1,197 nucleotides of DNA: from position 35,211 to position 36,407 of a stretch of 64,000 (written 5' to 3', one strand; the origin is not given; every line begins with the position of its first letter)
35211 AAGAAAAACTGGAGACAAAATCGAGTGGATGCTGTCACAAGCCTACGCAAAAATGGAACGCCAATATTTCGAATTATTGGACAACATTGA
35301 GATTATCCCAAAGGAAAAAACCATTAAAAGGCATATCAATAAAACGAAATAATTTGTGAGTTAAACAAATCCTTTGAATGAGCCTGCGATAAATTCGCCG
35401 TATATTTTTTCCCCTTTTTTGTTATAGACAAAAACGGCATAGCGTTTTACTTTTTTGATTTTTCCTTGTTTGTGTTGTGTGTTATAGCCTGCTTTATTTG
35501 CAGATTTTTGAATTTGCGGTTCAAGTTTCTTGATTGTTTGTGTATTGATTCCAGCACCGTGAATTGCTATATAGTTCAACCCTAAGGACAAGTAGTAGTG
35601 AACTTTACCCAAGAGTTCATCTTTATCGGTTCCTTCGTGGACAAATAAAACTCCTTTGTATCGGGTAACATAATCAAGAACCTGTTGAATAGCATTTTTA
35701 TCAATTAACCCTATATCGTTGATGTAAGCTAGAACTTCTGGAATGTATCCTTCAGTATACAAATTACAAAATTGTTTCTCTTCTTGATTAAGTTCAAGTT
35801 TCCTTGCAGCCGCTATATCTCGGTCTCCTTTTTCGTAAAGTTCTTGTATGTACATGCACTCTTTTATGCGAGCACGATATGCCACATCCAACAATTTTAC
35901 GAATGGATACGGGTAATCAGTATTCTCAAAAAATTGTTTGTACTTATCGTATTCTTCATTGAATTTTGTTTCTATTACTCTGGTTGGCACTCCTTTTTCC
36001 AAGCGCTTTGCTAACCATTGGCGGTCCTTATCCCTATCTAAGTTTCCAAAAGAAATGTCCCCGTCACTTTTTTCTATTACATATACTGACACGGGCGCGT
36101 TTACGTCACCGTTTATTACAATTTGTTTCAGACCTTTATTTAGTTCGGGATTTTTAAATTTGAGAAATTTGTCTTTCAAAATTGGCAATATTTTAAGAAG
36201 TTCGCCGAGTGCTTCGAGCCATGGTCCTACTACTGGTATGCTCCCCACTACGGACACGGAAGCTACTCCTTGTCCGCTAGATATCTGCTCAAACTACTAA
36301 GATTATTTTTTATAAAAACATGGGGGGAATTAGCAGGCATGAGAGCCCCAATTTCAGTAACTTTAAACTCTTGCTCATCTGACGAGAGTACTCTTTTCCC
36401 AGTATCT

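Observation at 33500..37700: Low-GC island: an IS element followed by an AbrB-like regulator, a wHTH regulator and an operon of two unknown proteins. A candidate mobile defence or toxin-antitoxin-like module.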

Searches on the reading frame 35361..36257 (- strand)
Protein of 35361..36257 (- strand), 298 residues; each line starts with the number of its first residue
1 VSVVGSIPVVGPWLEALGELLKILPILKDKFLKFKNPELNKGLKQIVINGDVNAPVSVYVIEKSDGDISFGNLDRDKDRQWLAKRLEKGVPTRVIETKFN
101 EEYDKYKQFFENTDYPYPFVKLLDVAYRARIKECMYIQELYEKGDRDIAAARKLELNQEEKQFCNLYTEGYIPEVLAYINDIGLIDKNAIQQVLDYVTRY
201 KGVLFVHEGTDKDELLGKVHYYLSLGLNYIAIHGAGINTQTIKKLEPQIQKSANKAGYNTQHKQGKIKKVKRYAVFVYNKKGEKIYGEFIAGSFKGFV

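Call 3: search_protein_families(library=pfam, proteins=[window:35361-36257:-], max_evalue=1)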
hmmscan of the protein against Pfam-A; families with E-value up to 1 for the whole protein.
window:35361-36257:- (298 aa): 1 family
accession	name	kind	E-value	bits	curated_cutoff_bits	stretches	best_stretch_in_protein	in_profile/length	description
PF23291.1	KOW4_SPT5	-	0.025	14.9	27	1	261-287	23-49/55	Transcription elongation factor SPT5, fourth KOW domain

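Call 4: search_protein_families(library=padloc, proteins=[window:35361-36257:-], max_evalue=1)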
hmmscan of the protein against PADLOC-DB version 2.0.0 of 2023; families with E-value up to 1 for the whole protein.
window:35361-36257:- (298 aa): 0 families

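Call 11: find_encoding_contigs(protein=window:35361-36257:-, flank=10000, max_places=10)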
Protein window:35361-36257:- (298 aa): 17 contigs read that carry it; 10 places shown.
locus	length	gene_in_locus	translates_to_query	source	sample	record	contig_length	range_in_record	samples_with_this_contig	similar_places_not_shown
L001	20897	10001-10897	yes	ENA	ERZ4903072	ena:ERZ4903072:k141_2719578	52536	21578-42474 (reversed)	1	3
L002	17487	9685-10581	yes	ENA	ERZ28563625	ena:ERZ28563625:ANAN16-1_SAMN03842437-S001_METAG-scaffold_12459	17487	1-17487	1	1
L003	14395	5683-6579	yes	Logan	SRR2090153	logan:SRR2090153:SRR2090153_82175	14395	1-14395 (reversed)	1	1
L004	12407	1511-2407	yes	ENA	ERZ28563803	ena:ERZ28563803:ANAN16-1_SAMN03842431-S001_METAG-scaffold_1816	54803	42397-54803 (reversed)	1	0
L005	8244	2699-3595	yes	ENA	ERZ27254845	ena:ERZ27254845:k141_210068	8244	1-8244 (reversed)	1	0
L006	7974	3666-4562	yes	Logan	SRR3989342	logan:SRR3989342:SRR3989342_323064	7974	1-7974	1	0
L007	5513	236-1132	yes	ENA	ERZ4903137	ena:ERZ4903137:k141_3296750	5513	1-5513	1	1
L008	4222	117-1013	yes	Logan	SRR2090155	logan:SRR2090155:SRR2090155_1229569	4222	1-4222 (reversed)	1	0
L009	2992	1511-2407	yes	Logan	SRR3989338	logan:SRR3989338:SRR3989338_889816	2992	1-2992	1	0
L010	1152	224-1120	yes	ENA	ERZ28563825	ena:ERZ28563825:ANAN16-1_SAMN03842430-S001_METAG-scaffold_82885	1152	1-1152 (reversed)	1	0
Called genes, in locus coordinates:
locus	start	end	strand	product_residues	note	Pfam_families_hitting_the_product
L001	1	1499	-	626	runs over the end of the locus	-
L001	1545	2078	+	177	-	-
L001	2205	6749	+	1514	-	-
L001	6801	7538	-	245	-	-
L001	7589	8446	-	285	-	-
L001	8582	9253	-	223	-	-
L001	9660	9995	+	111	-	-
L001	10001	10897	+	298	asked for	-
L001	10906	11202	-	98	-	-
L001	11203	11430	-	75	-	-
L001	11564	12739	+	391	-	PF01609:DDE_Tnp_1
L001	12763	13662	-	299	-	-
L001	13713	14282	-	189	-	PF09754:PAC2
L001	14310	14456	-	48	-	PF09754:PAC2 (weak)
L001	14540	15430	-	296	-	PF00482:T2SSF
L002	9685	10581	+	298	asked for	-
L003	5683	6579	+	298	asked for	-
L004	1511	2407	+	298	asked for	-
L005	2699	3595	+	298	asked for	-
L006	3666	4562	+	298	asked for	-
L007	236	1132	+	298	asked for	-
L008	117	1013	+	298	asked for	-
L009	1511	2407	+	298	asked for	-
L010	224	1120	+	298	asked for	-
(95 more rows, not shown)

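Call 12: find_homologous_proteins(query=window:35361-36257:-, max_evalue=0.01)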
Query window:35361-36257:- (298 aa): 2 proteins with E <= 0.01 among 925 candidates.
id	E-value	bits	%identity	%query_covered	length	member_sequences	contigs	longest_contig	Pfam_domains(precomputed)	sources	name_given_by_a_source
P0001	2.4e-195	666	100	100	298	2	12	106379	-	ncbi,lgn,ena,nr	ncbi:MAG TPA: hypothetical protein VJH23_03250 [archaeon]|nr:hypothetical protein [archaeon]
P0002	5.6e-75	271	42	100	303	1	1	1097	-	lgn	-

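Call 17: find_encoding_contigs(protein=P0002, flank=10000)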
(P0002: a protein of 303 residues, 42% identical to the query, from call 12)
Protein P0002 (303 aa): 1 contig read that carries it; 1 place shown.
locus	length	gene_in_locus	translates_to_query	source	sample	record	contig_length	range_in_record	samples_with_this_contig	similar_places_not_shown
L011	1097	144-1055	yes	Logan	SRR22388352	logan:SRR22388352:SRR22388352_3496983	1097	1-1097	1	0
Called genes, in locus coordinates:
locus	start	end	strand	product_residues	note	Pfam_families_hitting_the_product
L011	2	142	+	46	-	?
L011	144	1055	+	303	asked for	-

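Call 21: search_protein_families(library=ncbifam, proteins=[window:35361-36257:-], max_evalue=0.1)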
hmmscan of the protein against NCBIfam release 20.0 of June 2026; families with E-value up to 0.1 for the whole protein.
window:35361-36257:- (298 aa): 0 families

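Call 22: search_protein_families(library=phrogs, proteins=[window:35361-36257:-], max_evalue=0.1)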
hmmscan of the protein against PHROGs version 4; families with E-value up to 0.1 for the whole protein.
window:35361-36257:- (298 aa): 0 families

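Call 23: search_protein_representatives(alignment_id=A1)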
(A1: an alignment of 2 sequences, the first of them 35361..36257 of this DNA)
Query: 2 sequences, 306 profile positions. Proteins with E-value up to 0.001 (for the whole library): 82; up to 1e-10: 38; up to 1e-30: 6. The best 82 are listed.
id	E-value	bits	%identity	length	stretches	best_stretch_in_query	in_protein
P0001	1.1e-168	576.6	-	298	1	1-306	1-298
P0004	1.5e-77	277.3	-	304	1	8-305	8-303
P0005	1.7e-69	250.8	-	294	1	12-305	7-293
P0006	2.8e-63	230.4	-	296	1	28-305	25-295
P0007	1.2e-48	182.3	-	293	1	10-305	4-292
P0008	3.6e-46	174.2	-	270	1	45-305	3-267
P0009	7.6e-21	91.1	-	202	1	93-266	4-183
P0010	1.5e-20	90.1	-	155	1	7-148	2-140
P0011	1.9e-18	83.2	-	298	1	43-267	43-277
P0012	2.8e-17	79.4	-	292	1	54-275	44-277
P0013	5.9e-15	71.7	-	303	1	19-292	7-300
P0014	1.4e-14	70.5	-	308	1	25-298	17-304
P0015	2.0e-14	69.9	-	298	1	77-264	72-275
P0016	5.7e-14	68.5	-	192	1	122-294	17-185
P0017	6.2e-14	68.3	-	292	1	11-271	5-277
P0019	8.0e-14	68.0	-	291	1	10-294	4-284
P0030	3.4e-12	62.7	-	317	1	87-252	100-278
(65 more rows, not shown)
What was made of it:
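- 82 family clusters were found in 1.84 billion representatives (call 23).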

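Call 24: predict_structure(alignment_id=A1)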
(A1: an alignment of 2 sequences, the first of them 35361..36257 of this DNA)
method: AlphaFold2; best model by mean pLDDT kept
length: 298 residues; sequences in the alignment: 2
mean_pLDDT: 64.6   pTM: 0.47
mean pLDDT of the five models: 64.6, 59.2, 46.9, 46.6, 46.0
residues with pLDDT >= 90: 19; 70-90: 143; 50-70: 36; < 50: 100
segments of 3 or more residues with pLDDT < 50: 1-77, 86-100, 292-298
pLDDT, mean of each block of 10 residues (from residue 1): 27 36 38 35 40 41 37 43 49 39 67 87 84 89 81 74 77 77 80 74 70 84 79 80 91 91 74 84 64 41
secondary structure, 60 per line:
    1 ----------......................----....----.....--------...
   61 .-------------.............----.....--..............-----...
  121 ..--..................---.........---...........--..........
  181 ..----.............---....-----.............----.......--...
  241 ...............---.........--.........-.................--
elements in order: H11-32 H37-40 E45-49 E58-61 H75-87 E92-96 H99-112 H118-122 H125-142 H146-154 H158-168 H171-182 H187-199 E203-206 H212-224 E229-235 H238-255 E259-267 E270-278 H280-296

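Call 26: search_protein_families(library=pfam, alignment_id=A2, max_evalue=0.01)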
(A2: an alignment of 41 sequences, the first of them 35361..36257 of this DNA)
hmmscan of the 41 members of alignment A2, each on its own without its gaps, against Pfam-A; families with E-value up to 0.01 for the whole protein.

A. member 1, window:35361-36257:- (298 aa): 0 families

B. families by the number of members that match (of 41 scanned): 6 families
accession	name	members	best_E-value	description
PF01918.27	Alba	1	5.7e-06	Alba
PF01278.26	Omptin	1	0.0012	Omptin family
PF05214.17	Baculo_p33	1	0.0013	Baculovirus P33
PF16200.10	Band_7_C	1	0.0071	C-terminal region of band_7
PF04989.18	RMNT_CmcI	1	0.0082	Rhamnosyl O-methyltransferase/CmcI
PF22813.1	TcaA_2nd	1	0.0098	TcaA protein second domain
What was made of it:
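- On Alba family (Pfam PF01918 / Alba clan): One of 41 relatives hits Alba at 5.7e-6 (call 26).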

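Call 27: search_solved_structures(query=A2, max_evalue=10)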
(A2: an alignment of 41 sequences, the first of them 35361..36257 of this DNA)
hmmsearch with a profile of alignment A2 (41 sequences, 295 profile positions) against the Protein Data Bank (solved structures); distinct sequences matched with E-value up to 10: 2.
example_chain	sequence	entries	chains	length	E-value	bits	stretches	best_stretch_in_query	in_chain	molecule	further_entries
3kbt_A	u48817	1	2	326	0.15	14.6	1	99-161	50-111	Spectrin beta chain, erythrocyte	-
3kbu_A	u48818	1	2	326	1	11.9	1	99-161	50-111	Spectrin beta chain, erythrocyte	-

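Call 28: find_homologous_proteins(query=A2, max_evalue=0.001)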
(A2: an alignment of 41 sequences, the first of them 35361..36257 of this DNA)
Query A2 (41 sequences) (298 aa, profile of the alignment): 3 proteins with E <= 0.001 among 5300 candidates.
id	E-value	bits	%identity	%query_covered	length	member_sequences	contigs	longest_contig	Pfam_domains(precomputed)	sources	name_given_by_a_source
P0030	8.8e-74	267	23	48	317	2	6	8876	-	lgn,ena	-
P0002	1.1e-67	247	42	100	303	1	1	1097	-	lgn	-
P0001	3.8e-64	235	100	100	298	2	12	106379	-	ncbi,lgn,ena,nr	ncbi:MAG TPA: hypothetical protein VJH23_03250 [archaeon]|nr:hypothetical protein [archaeon]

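Call 30: find_encoding_contigs(protein=P0030, flank=10000, max_places=6)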
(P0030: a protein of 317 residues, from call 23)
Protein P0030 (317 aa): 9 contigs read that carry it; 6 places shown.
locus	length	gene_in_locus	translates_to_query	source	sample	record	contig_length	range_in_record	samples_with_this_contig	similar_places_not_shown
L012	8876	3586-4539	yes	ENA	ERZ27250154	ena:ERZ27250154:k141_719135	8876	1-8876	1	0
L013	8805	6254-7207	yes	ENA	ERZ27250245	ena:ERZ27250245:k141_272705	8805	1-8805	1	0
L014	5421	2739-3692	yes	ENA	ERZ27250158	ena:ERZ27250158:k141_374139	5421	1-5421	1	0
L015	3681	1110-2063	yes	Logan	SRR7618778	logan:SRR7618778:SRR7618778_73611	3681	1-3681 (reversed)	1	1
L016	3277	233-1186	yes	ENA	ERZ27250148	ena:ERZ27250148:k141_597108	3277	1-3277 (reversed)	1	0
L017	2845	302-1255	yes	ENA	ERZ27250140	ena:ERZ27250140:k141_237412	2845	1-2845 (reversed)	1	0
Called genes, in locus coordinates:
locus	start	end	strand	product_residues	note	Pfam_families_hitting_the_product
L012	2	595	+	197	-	?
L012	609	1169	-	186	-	PF02834:LigT_PEase (faint), PF13563:2_5_RNA_ligase2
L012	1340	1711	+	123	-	-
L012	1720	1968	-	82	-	PF05901:Excalibur (weak)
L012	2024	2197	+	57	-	-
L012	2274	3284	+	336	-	PF00145:DNA_methylase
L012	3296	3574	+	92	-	-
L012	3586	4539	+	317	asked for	-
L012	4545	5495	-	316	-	PF09556:RE_HaeIII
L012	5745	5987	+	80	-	-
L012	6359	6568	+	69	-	-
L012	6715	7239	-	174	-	-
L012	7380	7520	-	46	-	-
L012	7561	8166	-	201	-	PF00702:Hydrolase, PF13419:HAD_2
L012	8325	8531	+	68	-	PF12844:HTH_19, PF13443:HTH_26 (weak), PF13560:HTH_31 (weak), PF01381:HTH_3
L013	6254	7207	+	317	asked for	-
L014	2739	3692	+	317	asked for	-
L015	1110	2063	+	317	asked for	-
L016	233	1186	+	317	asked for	-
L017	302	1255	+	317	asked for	-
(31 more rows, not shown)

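Call 37: predict_structure(alignment_id=A2)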
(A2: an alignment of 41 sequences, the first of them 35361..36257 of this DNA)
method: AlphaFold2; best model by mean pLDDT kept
length: 298 residues; sequences in the alignment: 41
mean_pLDDT: 86.9   pTM: 0.71
mean pLDDT of the five models: 86.9, 85.6, 85.1, 84.9, 84.3
residues with pLDDT >= 90: 186; 70-90: 65; 50-70: 36; < 50: 11
segments of 3 or more residues with pLDDT < 50: 1-8, 51-53
pLDDT, mean of each block of 10 residues (from residue 1): 41 80 81 91 78 62 87 69 67 63 82 95 95 95 90 92 97 97 97 97 96 98 98 96 98 98 90 97 94 89
secondary structure, 60 per line:
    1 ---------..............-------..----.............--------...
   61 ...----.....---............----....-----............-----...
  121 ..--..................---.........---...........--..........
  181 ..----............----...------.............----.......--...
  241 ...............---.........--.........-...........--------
elements in order: H10-23 H37-49 E58-63 E68-72 H76-87 E92-95 H101-112 H118-122 H125-142 H146-154 H158-168 H171-182 H187-198 E203-205 H212-224 E229-235 H238-255 E259-267 E270-278 H280-290
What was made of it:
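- On Alba family (Pfam PF01918 / Alba clan): The AlphaFold model has pLDDT 86.9, above 90 in the C-terminal domain (call 37).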

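Call 41: fold_search(model_id=the predicted structure, library=pdb)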
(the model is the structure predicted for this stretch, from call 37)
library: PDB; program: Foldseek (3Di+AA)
matches with E <= 10: 497; with E <= 0.001: 0
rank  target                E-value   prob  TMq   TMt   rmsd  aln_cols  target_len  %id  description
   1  6cwx_A                1.2e-03  1.00  0.20  0.51   5.4       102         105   20  Crystal structure of human ribonuclease P/MRP proteins Rpp20/Rpp25 (released 2018-04-18)
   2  8xap_A                2.5e-03  1.00  0.24  0.78   2.0        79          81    9  Thermostable and acid-tolerant DNA-binding protein (released 2024-12-11)
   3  1udv_B                2.5e-03  1.00  0.20  0.58   4.3        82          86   11  Crystal structure of the hyperthermophilic archaeal dna-binding protein Sso10b2 at 1.85 A (released 2003-08-05)
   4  8xap_B                2.8e-03  1.00  0.22  0.67   3.5        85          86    9  Thermostable and acid-tolerant DNA-binding protein (released 2024-12-11)
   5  6lt7_A                3.6e-03  1.00  0.22  0.47   6.4       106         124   14  Crystal structure of human RPP20-RPP25 proteins in complex with the P3 domain of lncRNA RMRP (released 2021-01-27)
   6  8xap_C                3.9e-03  1.00  0.23  0.75   2.7        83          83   10  Thermostable and acid-tolerant DNA-binding protein (released 2024-12-11)
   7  3qwu_A                6.4e-03  0.47  0.15  0.13  17.5       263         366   10  Putative ATP-dependent DNA ligase from Aquifex aeolicus. (released 2011-03-16)
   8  7dl8_B                7.2e-03  1.00  0.23  0.55   8.9        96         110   14  Crystal structure of ALBA1 from Trypanosoma brucei (released 2021-06-23)
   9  3qwu_B                7.2e-03  0.51  0.16  0.13  17.1       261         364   11  Putative ATP-dependent DNA ligase from Aquifex aeolicus. (released 2011-03-16)
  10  2a2y_MODEL_1_A        1.1e-02  1.00  0.22  0.65   3.7        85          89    9  NMR Structue of Sso10b2 from Sulfolobus solfataricus (released 2005-11-08)
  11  1udv_A                1.3e-02  1.00  0.23  0.67   4.0        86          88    9  Crystal structure of the hyperthermophilic archaeal dna-binding protein Sso10b2 at 1.85 A (released 2003-08-05)
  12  1vm0_B                1.4e-02  1.00  0.21  0.53  10.9       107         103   10  X-RAY STRUCTURE OF GENE PRODUCT FROM ARABIDOPSIS THALIANA AT2G34160 (released 2004-08-31)
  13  7dl8_A                1.4e-02  1.00  0.21  0.48   9.5        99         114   13  Crystal structure of ALBA1 from Trypanosoma brucei (released 2021-06-23)
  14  1nh9                  1.5e-02  1.00  0.22  0.70   3.5        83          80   11  Crystal Structure of a DNA Binding Protein Mja10b from the hyperthermophile Methanococcus jannaschii (released 2003-12-23)
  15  9mcd_B                1.6e-02  0.98  0.19  0.42  10.3       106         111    8  Crystal structure of homodimeric Alba from Oryza sativa (released 2026-04-08)
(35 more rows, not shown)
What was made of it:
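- On Alba family (Pfam PF01918 / Alba clan): About 40 of the top 50 Foldseek PDB hits are Alba-superfamily chains at probability 0.95-1.0 (call 41).
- Closest known: Alba / Rpp20 / Rpp25. Same: Foldseek hits have probability 1.0, with TM-scores normalised to the target of up to 0.78 (calls 37, 41).
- The large protein has an Alba fold (calls 37, 41). The Alba fold is typical of chromatin proteins and RNase P/MRP subunits (call 41).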

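Call 44: fold_search(model_id=the predicted structure, library=viral)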
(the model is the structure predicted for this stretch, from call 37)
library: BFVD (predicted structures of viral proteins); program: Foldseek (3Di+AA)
matches with E <= 10: 845; with E <= 0.001: 0
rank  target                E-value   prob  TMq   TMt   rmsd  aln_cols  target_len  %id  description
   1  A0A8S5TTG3            1.3e-02  0.84  0.23  0.20  15.2       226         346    9  Uncharacterized protein [Siphoviridae sp. ct5jB2]
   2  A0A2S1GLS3            1.9e-02  0.82  0.17  0.36  20.9       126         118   10  Uncharacterized protein [Erwinia phage Cronus]
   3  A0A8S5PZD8            2.1e-02  1.00  0.20  0.13   5.1        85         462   15  Cytosine-specific methyltransferase [Siphoviridae sp. ctMOb8]
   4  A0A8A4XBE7            2.6e-02  0.14  0.11  0.11  17.7       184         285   15  Helicase [Phoenicopterus roseus CRESS-DNA-virus sp.]
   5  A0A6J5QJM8            2.9e-02  1.00  0.22  0.43   5.2        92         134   12  SpoVS Stage V sporulation protein SpoVS [uncultured Caudovirales phage]
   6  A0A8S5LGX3            3.2e-02  1.00  0.23  0.30   4.5        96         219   11  Cytosine specific methyltransferase [Myoviridae sp. cte0t5]
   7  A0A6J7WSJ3            4.5e-02  0.44  0.21  0.28  13.5       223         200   11  Methyltransferase domain containing protein [uncultured Caudovirales phage]
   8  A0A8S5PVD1            5.7e-02  0.97  0.20  0.11   8.4       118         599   12  Cytosine-specific methyltransferase [Siphoviridae sp. ct0yh16]
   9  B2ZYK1                5.7e-02  0.96  0.17  0.19   7.1        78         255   12  Uncharacterized protein [Ralstonia phage phiRSL1]
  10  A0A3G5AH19            5.7e-02  0.85  0.19  0.24   7.5       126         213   15  Uncharacterized protein [Sylvanvirus sp.]
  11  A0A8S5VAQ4            6.0e-02  0.99  0.20  0.24   4.7        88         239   18  Cytosine-specific methyltransferase [Siphoviridae sp. ct0vA12]
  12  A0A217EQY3            6.0e-02  0.85  0.19  0.35  13.5       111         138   14  Uncharacterized protein [Bacillus phage vB_BsuM-Goe3]
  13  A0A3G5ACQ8            6.0e-02  0.54  0.19  0.29  22.2       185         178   10  Uncharacterized protein [Satyrvirus sp.]
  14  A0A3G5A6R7            6.3e-02  0.99  0.21  0.18   4.3        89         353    6  Chromatin organization modifier chromo domain protein [Hyperionvirus sp.]
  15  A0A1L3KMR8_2          6.7e-02  0.87  0.21  0.07   9.6       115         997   13  Replicase [Beihai barnacle virus 7]
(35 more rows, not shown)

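Call 47: find_related_loci(query=A3, collection=genome_contigs, flank=8000)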
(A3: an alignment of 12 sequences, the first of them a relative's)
Query A3 (293 aa) in genome_contigs; peptide patterns used: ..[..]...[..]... (x = any residue, [..] = any of these).
15 stretches matched a pattern; 8 encode a relative of the query (tblastn E <= 1e-3); 8 distinct loci.
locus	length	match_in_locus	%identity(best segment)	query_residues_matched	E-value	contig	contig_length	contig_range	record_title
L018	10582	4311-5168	37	3-293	3e-46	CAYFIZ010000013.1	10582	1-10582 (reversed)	MAG TPA_asm: Candidatus Woesearchaeota archaeon isolate ERP003628_co1_58 genome assembly, contig: NODE_4267_length_10582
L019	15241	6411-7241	36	8-293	5e-45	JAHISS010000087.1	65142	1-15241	MAG: Nanoarchaeota archaeon isolate MM_PC_MetaG.mb.185 MM_PC_MetaG.mb.185_k141_1240491, whole genome shotgun sequence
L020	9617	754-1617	36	1-292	2e-44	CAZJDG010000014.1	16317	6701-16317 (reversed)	MAG TPA_asm: Candidatus Woesearchaeota archaeon isolate binchicken_co85_60 genome assembly, contig: NODE_1943_length_163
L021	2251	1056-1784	36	50-292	3e-44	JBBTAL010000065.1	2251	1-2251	MAG: Nanoarchaeota archaeon isolate H32-bin105_1 H32_bin105_1_000000000065, whole genome shotgun sequence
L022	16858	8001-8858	35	3-293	4e-42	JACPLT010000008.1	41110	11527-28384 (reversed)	MAG: Candidatus Pacearchaeota archaeon isolate NC_groundwater_528_Ag_S-0.1um_33_10 S35_SO-1_scaffold_119414, whole genom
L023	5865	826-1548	36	50-290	3e-39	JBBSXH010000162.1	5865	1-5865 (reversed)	MAG: Nanoarchaeota archaeon isolate H32-bin021_1 H32_bin021_1_000000000162, whole genome shotgun sequence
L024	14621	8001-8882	31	4-292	2e-36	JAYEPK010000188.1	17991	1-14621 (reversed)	MAG: Thermoplasmatota archaeon isolate MAG002 MAG002_188, whole genome shotgun sequence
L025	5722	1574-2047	35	117-269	1e-21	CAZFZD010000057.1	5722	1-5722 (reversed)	MAG TPA_asm: Candidatus Woesearchaeota archaeon isolate SRP332253_co1_141 genome assembly, contig: NODE_22462_length_572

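Call 48: find_related_loci(query=A3, collection=viral_contigs, flank=8000)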
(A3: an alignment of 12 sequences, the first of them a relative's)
Query A3 (293 aa) in viral_contigs; peptide patterns used: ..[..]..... (x = any residue, [..] = any of these).
12 stretches matched a pattern, but none encodes a relative of the query by tblastn (E <= 1e-3).

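Call 62: find_related_loci(query=A4, collection=metagenome_contigs, flank=8000)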
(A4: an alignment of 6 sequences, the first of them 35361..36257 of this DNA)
Query A4 (298 aa) in metagenome_contigs; peptide patterns used: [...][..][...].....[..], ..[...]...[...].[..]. (x = any residue, [..] = any of these).
65 stretches matched a pattern; 1 encode a relative of the query (tblastn E <= 1e-3); 1 distinct loci.
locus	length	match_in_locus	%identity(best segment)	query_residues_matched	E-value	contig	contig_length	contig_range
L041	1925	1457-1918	50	1-157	2e-51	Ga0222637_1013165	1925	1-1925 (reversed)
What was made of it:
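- Tried and rejected: Metagenome scan with the close subfamily: it gave only one short contig (call 62).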

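Call 63: find_related_loci(query=A4, collection=viral_contigs, flank=8000)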
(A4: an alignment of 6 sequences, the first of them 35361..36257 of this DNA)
Query A4 (298 aa) in viral_contigs; peptide patterns used: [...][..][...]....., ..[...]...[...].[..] (x = any residue, [..] = any of these).
41 stretches matched a pattern, but none encodes a relative of the query by tblastn (E <= 1e-3).

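Call 66: search_dna_similar(query=window:35361-36257:-, collection=plasmids, mode=protein, max_evalue=0.01)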
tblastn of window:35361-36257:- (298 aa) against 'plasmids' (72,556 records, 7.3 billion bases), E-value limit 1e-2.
No match.
